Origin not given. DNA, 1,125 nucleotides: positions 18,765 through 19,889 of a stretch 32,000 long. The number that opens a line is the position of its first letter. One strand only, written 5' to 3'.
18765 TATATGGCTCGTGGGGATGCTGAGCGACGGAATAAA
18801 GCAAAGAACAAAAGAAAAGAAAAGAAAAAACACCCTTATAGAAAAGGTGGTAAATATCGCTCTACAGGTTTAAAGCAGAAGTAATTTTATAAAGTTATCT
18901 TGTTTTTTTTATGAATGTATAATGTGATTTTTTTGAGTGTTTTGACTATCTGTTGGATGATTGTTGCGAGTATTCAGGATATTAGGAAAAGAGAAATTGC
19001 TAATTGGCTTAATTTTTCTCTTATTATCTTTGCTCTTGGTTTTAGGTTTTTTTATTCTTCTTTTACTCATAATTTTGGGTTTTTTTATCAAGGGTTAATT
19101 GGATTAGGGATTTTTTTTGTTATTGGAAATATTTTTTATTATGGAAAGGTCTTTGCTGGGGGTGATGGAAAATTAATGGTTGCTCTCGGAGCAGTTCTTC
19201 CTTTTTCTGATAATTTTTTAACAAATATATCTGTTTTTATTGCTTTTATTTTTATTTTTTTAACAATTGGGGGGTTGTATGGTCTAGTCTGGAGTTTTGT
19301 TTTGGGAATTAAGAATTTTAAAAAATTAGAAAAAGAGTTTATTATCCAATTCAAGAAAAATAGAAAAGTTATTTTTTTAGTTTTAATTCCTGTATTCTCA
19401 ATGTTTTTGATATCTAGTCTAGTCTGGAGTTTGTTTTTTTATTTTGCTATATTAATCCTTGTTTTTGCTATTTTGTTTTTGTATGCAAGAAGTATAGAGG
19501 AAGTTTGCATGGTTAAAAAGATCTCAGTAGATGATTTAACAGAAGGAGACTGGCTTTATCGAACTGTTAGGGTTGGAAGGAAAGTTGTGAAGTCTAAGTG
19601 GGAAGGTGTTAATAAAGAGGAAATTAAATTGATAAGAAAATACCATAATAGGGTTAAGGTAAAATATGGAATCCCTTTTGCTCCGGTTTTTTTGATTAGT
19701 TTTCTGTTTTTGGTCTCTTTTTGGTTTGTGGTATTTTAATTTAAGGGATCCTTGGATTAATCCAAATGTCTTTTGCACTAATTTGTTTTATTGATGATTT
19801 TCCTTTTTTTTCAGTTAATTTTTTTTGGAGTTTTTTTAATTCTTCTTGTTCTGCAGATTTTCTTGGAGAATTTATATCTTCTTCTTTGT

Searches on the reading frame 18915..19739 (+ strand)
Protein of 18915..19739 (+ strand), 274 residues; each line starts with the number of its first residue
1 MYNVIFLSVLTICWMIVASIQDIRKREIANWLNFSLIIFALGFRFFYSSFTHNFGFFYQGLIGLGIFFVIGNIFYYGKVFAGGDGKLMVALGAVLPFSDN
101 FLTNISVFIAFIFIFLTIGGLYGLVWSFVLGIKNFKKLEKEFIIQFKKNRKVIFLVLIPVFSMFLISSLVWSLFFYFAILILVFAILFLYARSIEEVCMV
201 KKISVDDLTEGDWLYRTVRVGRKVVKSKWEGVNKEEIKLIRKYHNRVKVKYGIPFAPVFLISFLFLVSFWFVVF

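Call 56: search_protein_families(library=pfam, proteins=[window:18915-19739:+], max_evalue=0.001)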
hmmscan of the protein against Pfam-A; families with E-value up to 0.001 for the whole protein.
window:18915-19739:+ (274 aa): 2 families
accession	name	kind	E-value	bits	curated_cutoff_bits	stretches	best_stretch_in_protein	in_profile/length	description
PF01478.23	Peptidase_A24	-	7.7e-14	52.4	26.5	1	10-118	2-98/104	Type IV leader peptidase family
PF06819.16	Arc_PepC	-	0.00021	21.9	23.4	0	177-218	2-43/110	Archaeal Peptidase A24 C-terminal Domain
